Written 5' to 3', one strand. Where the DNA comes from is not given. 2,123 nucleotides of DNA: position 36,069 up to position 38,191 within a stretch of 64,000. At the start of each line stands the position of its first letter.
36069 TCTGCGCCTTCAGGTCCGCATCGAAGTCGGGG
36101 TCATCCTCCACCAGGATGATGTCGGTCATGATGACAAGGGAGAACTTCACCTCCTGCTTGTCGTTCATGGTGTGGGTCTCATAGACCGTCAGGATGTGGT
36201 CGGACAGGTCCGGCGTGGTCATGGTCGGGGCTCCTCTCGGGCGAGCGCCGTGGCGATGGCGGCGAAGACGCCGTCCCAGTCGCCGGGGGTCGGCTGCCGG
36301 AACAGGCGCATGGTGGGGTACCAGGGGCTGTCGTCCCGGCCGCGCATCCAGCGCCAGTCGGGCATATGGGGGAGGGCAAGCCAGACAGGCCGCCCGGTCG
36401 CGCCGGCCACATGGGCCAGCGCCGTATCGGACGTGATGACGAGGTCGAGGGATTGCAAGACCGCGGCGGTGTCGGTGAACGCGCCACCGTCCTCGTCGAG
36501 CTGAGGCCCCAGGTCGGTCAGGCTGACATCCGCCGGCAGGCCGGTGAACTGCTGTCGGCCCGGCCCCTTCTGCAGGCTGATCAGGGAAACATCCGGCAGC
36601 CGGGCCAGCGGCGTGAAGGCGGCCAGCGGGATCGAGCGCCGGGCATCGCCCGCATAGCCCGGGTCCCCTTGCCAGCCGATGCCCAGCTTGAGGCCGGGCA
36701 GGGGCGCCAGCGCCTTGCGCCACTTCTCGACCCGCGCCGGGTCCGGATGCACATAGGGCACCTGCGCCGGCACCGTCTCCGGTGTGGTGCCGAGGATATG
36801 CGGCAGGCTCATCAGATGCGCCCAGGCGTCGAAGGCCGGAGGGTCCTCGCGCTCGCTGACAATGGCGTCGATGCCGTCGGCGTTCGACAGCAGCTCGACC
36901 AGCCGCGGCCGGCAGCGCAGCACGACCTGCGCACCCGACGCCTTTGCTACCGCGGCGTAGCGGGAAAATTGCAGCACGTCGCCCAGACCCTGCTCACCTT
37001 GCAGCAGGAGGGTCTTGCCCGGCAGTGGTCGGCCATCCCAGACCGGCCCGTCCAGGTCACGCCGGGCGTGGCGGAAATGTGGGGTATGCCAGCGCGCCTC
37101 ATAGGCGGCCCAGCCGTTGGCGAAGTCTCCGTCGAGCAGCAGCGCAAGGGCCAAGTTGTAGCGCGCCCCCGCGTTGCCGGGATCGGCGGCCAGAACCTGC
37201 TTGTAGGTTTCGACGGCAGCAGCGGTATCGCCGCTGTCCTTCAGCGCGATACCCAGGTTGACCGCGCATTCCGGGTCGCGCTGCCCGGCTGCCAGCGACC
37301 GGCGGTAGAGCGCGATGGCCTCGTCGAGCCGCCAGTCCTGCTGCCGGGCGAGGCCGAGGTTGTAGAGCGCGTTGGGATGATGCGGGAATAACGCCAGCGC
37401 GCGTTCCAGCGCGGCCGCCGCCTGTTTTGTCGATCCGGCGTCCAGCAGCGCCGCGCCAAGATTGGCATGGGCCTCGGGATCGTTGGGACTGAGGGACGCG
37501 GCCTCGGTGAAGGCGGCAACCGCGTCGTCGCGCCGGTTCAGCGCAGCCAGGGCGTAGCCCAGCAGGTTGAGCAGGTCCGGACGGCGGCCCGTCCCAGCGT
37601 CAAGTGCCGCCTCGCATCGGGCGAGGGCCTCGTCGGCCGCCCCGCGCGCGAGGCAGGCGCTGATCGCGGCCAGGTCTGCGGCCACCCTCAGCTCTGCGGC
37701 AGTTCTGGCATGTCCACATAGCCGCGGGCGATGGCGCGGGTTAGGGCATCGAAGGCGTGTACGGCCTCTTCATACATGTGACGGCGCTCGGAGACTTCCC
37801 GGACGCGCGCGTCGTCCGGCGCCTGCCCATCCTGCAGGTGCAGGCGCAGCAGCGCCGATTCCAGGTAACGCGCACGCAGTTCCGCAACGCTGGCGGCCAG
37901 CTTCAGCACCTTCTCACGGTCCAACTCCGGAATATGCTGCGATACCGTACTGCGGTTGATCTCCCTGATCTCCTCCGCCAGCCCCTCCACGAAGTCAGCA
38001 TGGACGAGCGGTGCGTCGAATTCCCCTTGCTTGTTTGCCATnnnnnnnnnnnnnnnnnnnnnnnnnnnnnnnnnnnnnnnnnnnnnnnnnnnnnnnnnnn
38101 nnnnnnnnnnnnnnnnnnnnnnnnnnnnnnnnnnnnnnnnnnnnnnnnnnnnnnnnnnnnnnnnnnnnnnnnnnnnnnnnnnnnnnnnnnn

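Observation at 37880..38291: In-frame 207-bp tandem duplication covering the RBS and first about 54 codons of a small gene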

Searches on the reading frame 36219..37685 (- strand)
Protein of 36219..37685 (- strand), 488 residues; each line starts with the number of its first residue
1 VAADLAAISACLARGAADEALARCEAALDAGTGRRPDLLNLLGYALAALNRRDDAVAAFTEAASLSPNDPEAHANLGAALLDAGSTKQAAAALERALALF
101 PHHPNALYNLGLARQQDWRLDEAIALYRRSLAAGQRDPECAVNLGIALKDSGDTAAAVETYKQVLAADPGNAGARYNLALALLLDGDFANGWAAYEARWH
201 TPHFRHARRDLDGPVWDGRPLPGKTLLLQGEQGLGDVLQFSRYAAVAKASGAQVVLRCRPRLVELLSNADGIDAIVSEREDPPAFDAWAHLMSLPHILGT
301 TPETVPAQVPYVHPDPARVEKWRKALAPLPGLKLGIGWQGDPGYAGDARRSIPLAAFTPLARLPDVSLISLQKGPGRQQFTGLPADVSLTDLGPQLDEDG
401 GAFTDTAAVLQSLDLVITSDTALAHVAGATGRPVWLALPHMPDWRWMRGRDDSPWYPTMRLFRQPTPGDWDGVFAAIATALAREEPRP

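Call 11: search_protein_families(library=pfam, proteins=[window:36219-37685:-], max_evalue=0.1)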
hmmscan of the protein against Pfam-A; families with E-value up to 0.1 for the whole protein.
window:36219-37685:- (488 aa): 21 families
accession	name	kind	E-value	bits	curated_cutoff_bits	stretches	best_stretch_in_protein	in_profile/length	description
PF13414.12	TPR_11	-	1.3e-19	70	26.8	3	43-83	1-41/42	TPR repeat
PF13432.12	TPR_16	-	3.6e-19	69.3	32.7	4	76-138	3-65/65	Tetratricopeptide repeat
PF07719.23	TPR_2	-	6.7e-19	66.8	27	4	37-69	2-34/34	Tetratricopeptide repeat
PF14559.12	TPR_19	-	2.2e-18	66.8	25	4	80-140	1-61/68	Tetratricopeptide repeat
PF00515.34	TPR_1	-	4.4e-18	64.7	27.8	3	70-103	1-34/34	Tetratricopeptide repeat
PF13431.12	TPR_17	-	8.5e-17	60.4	24.4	2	161-188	2-29/34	Tetratricopeptide repeat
PF13428.12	TPR_14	-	4.5e-16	58.2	23.5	3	70-111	1-42/44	Tetratricopeptide repeat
PF13181.12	TPR_8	-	4.5e-16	58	25.7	2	37-69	2-34/34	Tetratricopeptide repeat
PF13424.12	TPR_12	-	3.5e-10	40.3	30.1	1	105-168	4-75/77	Tetratricopeptide repeat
PF13176.12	TPR_7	-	1.4e-08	34.6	27.9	2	142-170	3-33/36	Tetratricopeptide repeat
PF23914.1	TPR_CcmH_CycH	-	1.9e-07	31.5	42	1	41-132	55-149/158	Cytochrome c-type biogenesis protein H TPR domain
PF13174.12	TPR_6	-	4.4e-07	30.6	26.3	0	143-169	5-31/33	Tetratricopeptide repeat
PF24575.1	TPR_Slam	-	8.4e-07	29.8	35.2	1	145-187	54-96/104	Surface lipoprotein assembly modifier, N-terminal TPR repeats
PF12895.13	ANAPC3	-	4.3e-06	27.3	27.2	2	53-128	6-80/82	Anaphase-promoting complex, cyclosome, subunit 3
PF13371.12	TPR_9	-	0.00012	22.5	35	1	79-126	4-51/73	Tetratricopeptide repeat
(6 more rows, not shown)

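Call 66: search_protein_families(library=ncbifam, proteins=[window:36219-37685:-], max_evalue=0.001)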
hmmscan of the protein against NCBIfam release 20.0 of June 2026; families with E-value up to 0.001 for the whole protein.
window:36219-37685:- (488 aa): 17 families
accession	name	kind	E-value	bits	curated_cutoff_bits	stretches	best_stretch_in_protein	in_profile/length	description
NF040959.1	MamA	equivalog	4.4e-21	75.3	200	2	11-131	47-166/204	magnetosome protein MamA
TIGR02917.1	PEP_TPR_lipo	equivalog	1e-15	56.7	312.2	1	9-179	337-506/899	XrtA/PEP-CTERM system TPR-repeat protein PrsT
TIGR02521.1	type_IV_pilW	equivalog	3.5e-14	52.9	154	1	12-141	42-172/234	type IV pilus biogenesis/stability protein PilW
NF033762.1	social_mot_Tgl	equivalog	1.2e-11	44.5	225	2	107-197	34-125/252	social motility TPR repeat lipoprotein Tgl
TIGR02552.1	LcrH_SycD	equivalog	1.4e-09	37.7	104.8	1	42-101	58-117/136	SycD/LcrH family type III secretion system chaperone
TIGR02795.1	tol_pal_ybgF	equivalog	1.6e-08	35.2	90.1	1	81-174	13-112/119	tol-pal system protein YbgF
NF033758.1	gliding_GltE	equivalog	3.3e-08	32.9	225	1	105-181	87-163/411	adventurous gliding motility TPR repeat lipoprotein GltE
NF033920.0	C39_PA2778_fam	equivalog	7e-08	32.2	150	1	24-100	175-254/255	PA2778 family cysteine peptidase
NF052415.1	T3SS_chap_SctY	equivalog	1.5e-06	28.7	70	1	37-132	7-105/106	type III secretion apparatus assembly chaperone SctY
NF002725.1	PRK02603.1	equivalog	2.3e-06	27.8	143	1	107-189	38-123/173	photosystem I assembly protein Ycf3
NF047371.1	FlcA_CTERM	equivalog_domain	3.4e-06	25.8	300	0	50-103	327-380/646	periplasmic flagellar collar protein FlcA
NF008520.0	PRK11447.1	equivalog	5.3e-06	24.5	858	0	50-105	283-338/1157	cellulose synthase complex outer membrane protein BcsC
NF008391.2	PRK11189.1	equivalog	2.3e-05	24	250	0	55-138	84-167/297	lipoprotein NlpI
NF047507.1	TPR_BatC_Lepto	exception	5e-05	22.9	175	0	87-178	41-136/214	TPR repeat-containing protein BatC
NF007302.0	PRK09782.1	equivalog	5.9e-05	21.2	1223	1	54-115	630-691/990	phage receptor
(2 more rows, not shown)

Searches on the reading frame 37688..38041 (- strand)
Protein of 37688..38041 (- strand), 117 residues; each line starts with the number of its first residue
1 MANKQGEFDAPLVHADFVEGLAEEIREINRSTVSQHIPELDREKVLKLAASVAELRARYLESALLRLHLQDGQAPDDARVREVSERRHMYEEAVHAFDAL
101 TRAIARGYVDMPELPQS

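Call 9: search_protein_families(library=ncbifam, proteins=[window:37688-38041:-], max_evalue=1)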
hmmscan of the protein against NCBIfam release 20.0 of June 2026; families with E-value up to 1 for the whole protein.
window:37688-38041:- (117 aa): 1 family
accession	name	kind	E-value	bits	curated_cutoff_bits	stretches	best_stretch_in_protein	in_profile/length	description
TIGR04154.1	archaeo_STT3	subfamily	0.12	10.7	450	1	49-94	629-674/831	oligosaccharyl transferase, archaeosortase A system-associated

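Call 11: search_protein_families(library=pfam, proteins=[window:37688-38041:-], max_evalue=0.1)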
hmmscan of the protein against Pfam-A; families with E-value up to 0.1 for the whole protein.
window:37688-38041:- (117 aa): 0 families

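Call 12: search_protein_families(library=phrogs, proteins=[window:37688-38041:-], max_evalue=1)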
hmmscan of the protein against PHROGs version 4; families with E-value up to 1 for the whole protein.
window:37688-38041:- (117 aa): 1 family
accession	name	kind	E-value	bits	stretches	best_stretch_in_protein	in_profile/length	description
phrog_28292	-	unknown function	0.38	12.1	1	23-62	20-60/77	-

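Call 14: find_related_loci(query=window:37691-38041:-, collection=genome_contigs, flank=5000)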
Query window:37691-38041:- (117 aa) in genome_contigs; peptide patterns used: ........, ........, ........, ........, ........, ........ (x = any residue, [..] = any of these).
246 stretches matched a pattern, but none encodes a relative of the query by tblastn (E <= 1e-3).

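Call 32: find_related_loci(query=A2, collection=genome_contigs, flank=4000)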
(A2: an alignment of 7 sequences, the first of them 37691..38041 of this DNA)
Query A2 (117 aa) in genome_contigs; peptide patterns used: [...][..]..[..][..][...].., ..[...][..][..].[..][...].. (x = any residue, [..] = any of these).
339 stretches matched a pattern; 61 encode a relative of the query (tblastn E <= 1e-3); 61 distinct loci.
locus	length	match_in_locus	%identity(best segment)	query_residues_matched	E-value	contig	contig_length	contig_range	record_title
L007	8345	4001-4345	62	1-114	1e-43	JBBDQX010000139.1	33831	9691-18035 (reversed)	MAG: Acetobacterales bacterium isolate LejiaC_68_10 Lejia_C_2974_length_33831_cov_6, whole genome shotgun sequence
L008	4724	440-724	48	17-111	7e-24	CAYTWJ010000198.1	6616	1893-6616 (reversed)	MAG TPA_asm: uncultured Rhodospirillaceae bacterium isolate binchicken_co107_23 genome assembly, contig: NODE_24405_leng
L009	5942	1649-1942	47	17-114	2e-23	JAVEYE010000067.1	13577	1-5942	MAG: Rhodospirillales bacterium isolate BF4_22 NODE_14361_length_13577_cov_3.873903_Biofilm4, whole genome shotgun seque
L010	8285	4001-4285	45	17-111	6e-23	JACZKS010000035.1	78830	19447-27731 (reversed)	MAG: Rhodospirillales bacterium isolate MAG51 rhodospirillaceae_1_contig_198941, whole genome shotgun sequence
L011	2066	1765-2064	44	11-110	7e-22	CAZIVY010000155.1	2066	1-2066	MAG TPA_asm: uncultured Rhodospirillaceae bacterium isolate binchicken_co165_13 genome assembly, contig: k141_276969, wh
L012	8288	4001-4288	45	17-112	2e-20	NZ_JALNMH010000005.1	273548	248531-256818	Pseudomarimonas salicorniae strain CAU 1642 contig5, whole genome shotgun sequence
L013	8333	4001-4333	38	1-111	2e-20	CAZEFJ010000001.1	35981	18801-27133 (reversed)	MAG TPA_asm: uncultured Hyphomicrobiales bacterium isolate SRP128015_co1_189 genome assembly, contig: NODE_1168_length_3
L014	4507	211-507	44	17-115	3e-20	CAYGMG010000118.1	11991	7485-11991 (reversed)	MAG TPA_asm: uncultured Lysobacter sp. isolate ERP117304_co1_163 genome assembly, contig: NODE_5032_length_11991_cov_28.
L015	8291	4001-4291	45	17-113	4e-20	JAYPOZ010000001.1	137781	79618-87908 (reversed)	MAG: Rickettsiales bacterium isolate 139572_S173_metabat_bins_sens.tsv.117_sub NODE_61_length_137781_cov_7.110792, whole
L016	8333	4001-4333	42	1-111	5e-20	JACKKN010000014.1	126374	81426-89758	MAG: Hyphomicrobiales bacterium isolate HK-STAS-PROT-66 HK-STAS-PROT-66_14, whole genome shotgun sequence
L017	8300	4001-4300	43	12-111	1e-19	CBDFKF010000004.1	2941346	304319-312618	MAG: Alphaproteobacteria bacterium isolate e5628c17-7acf-4102-879c-7f99d0d03c41 genome assembly, contig: contig_4, whole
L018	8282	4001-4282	44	17-111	1e-19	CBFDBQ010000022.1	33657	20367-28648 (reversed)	MAG TPA_asm: uncultured Thalassospiraceae bacterium isolate SRR26215676_concoct_119 genome assembly, contig: ERZ25073495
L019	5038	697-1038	37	1-114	2e-19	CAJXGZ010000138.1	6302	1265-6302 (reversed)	MAG TPA_asm: uncultured Rhodospirillales bacterium isolate SRR4028170_bin.18_MetaBAT_v2.12.1_MAG genome assembly, contig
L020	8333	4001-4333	42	11-111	3e-19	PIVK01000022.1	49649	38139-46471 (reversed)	MAG: Rhodospirillales bacterium isolate Glo_3 GloG15_CONTIG628, whole genome shotgun sequence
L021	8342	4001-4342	42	1-114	3e-19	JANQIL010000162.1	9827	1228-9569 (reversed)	MAG: Magnetospira sp. isolate PL24a_bin.52 k99_8201268, whole genome shotgun sequence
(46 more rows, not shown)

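Call 37: search_protein_representatives(alignment_id=A2)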
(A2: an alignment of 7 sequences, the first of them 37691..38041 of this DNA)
Query: 7 sequences, 117 profile positions. Proteins with E-value up to 0.001 (for the whole library): 270; up to 1e-10: 150; up to 1e-30: 6. The best 150 are listed.
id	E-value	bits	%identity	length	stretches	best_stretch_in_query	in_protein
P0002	4.5e-51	188.0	-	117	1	1-116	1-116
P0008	3.6e-36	139.9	-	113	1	1-112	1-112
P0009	3.8e-34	133.4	-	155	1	1-115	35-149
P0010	3.9e-32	126.9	-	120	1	1-111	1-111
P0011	6.5e-32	126.2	-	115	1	1-112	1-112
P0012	4.1e-31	123.6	-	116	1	3-113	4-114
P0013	1.2e-29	118.8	-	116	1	1-112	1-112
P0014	3.3e-28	114.2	-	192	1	14-113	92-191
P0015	8.0e-28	113.0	-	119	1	7-114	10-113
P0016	1.8e-27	111.8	-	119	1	1-115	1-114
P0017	7.2e-27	109.9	-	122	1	5-112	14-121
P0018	9.3e-27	109.6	-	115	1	12-111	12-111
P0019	1.2e-26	109.2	-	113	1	1-115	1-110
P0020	1.4e-26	109.0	-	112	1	5-112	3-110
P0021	1.6e-26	108.8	-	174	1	4-113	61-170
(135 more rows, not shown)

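Call 38: predict_structure(alignment_id=A2)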
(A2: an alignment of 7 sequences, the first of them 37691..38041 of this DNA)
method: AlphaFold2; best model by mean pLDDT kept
length: 117 residues; sequences in the alignment: 7
mean_pLDDT: 73.7   pTM: 0.51
mean pLDDT of the five models: 73.7, 72.8, 68.8, 64.3, 61.5
residues with pLDDT >= 90: 5; 70-90: 68; 50-70: 37; < 50: 7
segments of 3 or more residues with pLDDT < 50: 1-5
pLDDT, mean of each block of 10 residues (from residue 1): 47 64 73 63 84 88 75 73 89 88 77 59
secondary structure, 60 per line:
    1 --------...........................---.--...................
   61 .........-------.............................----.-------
elements in order: H9-35 H42-69 H77-105

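Call 40: find_homologous_proteins(query=A2, max_evalue=0.001)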
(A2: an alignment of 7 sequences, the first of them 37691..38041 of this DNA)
Query A2 (7 sequences) (117 aa, profile of the alignment): 277 proteins with E <= 0.001 among 6009 candidates; the best 120 are listed.
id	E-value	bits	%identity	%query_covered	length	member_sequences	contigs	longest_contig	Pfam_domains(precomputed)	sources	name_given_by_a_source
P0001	3.4e-68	245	100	100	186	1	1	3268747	-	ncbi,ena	-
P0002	1.4e-50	188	85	99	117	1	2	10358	-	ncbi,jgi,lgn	jgi:hypothetical protein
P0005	9.7e-49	182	47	81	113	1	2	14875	-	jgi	jgi:hypothetical protein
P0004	6.0e-48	180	41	95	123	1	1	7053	-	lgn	-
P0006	7.6e-48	179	45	81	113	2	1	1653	-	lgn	-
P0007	1.4e-47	178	42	81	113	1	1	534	-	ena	-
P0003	2.0e-47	178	62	97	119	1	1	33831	-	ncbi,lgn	ncbi:MAG: hypothetical protein WD270_07555 [Acetobacterales bacterium]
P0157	1.6e-46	175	46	81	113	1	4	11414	-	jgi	jgi:hypothetical protein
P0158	8.2e-42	160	43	95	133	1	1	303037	-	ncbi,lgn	-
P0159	2.7e-41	158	41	81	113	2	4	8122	-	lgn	-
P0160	7.9e-41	157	40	81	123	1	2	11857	-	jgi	jgi:hypothetical protein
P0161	2.2e-40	155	38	81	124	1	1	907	-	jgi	jgi:hypothetical protein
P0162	2.3e-39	152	41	95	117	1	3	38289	-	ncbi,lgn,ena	-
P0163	6.9e-39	150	46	84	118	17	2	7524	-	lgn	-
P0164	8.4e-39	150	38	97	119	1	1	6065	-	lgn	-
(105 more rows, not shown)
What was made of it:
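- Every one of the 150 listed representatives gives a single profile match, apart from one 88-aa entry whose match is split in two (calls 37, 40).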

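Call 50: fold_search(model_id=the predicted structure, library=pdb)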
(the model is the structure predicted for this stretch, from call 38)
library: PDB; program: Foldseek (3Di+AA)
matches with E <= 10: 291; with E <= 0.001: 0
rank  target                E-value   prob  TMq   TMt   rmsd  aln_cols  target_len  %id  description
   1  5h6q_A                7.7e-01  0.63  0.50  0.10  11.6       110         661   11  Crystal structure of LSD1-CoREST in complex with peptide 11 (released 2017-04-12)
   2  5l3c_A                8.3e-01  0.60  0.50  0.10  11.3       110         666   12  Human LSD1/CoREST: LSD1 E379K mutation (released 2016-05-04)
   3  2iw5_A                8.8e-01  0.60  0.50  0.10  11.0       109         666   12  Structural Basis for CoREST-Dependent Demethylation of Nucleosomes by the Human LSD1 Histone Demethylase (released 2006-08-09)
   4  3aoh_X                9.5e-01  0.30  0.34  0.28   5.5        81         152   15  RNA polymerase-Gfh1 complex (Crystal type 1) (released 2010-12-08)
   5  8q1h_A                9.5e-01  0.25  0.32  0.08  11.5        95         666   12  LSD1 Y391K-CoREST bound to Histone H3 N-terminal tail (released 2024-05-15)
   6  6dlm_A                1.1e+00  0.85  0.50  0.76   4.5        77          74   14  DHD127 (released 2018-12-19)
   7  5l3d_A                1.2e+00  0.51  0.50  0.10  11.2       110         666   12  Human LSD1/CoREST: LSD1 Y761H mutation (released 2016-05-04)
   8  5h6r_A                1.2e+00  0.47  0.49  0.10  12.4       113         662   12  Crystal structure of LSD1-CoREST in complex with peptide 13 (released 2017-04-12)
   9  8pm4_A                1.3e+00  0.54  0.45  0.10   9.5        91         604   23  Cryo-EM structure of the Cas12m-crRNA-target DNA complex (released 2024-02-07)
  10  6k3e_A                1.3e+00  0.44  0.49  0.10  11.3       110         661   12  LSD1/Co-Rest structure with an inhibitor (released 2020-05-20)
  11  5iit_B                1.4e+00  0.69  0.52  0.18   9.5        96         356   16  Structure of SPX domain of the yeast inorganic polyphophate polymerase Vtc4 crystallized by carrier-driven crystalliza (released 2016-04-27)
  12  5l3b_A                1.4e+00  0.44  0.50  0.10  11.3       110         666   12  Human LSD1/CoREST: LSD1 D556G mutation (released 2016-05-04)
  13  6wa9_Q                1.5e+00  0.72  0.48  0.74   2.6        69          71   13  Structure of the Chlamydia pneumoniae CdsV and CdsO protein complex (released 2020-09-30)
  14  3aoi_X                1.5e+00  0.38  0.42  0.34   5.1        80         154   11  RNA polymerase-Gfh1 complex (Crystal type 2) (released 2010-12-08)
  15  6ql7_M                1.6e+00  0.28  0.41  0.42   5.7        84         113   14  Structure of fatty acid synthase complex with bound gamma subunit from Saccharomyces cerevisiae at 4.6 angstrom (released 2020-03-18)
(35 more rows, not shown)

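Call 57: search_solved_structures(query=A2, max_evalue=10)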
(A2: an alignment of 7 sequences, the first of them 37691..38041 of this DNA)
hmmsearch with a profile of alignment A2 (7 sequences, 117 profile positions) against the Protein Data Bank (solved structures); distinct sequences matched with E-value up to 10: 8.
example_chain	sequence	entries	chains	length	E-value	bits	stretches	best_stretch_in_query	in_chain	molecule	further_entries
1use_A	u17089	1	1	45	0.17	15.1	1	5-42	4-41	VASODILATOR-STIMULATED PHOSPHOPROTEIN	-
2gpy_A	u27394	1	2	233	0.23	14.8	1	22-100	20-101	O-methyltransferase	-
1usd_A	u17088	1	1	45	0.3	14.3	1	5-42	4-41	VASODILATOR-STIMULATED PHOSPHOPROTEIN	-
9occ_M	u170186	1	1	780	0.46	13.8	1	15-81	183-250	Tail tape measure protein gp18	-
7z47_A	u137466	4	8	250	0.71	13.2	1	12-88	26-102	Adaptor protein | Adaptor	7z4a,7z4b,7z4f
2hpi_A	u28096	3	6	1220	1.3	12.3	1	41-107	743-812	DNA polymerase III alpha subunit | DNA polymerase III subunit alpha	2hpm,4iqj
9uh3_F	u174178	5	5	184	1.7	12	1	78-106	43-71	Photosystem I reaction center subunit III (psaF)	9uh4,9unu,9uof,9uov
29sb_A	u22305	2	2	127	6.2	10.1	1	77-102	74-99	KABLE2.5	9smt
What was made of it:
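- Tried and rejected: The profile search against PDB sequences gave nothing below E = 0.17 (call 57).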
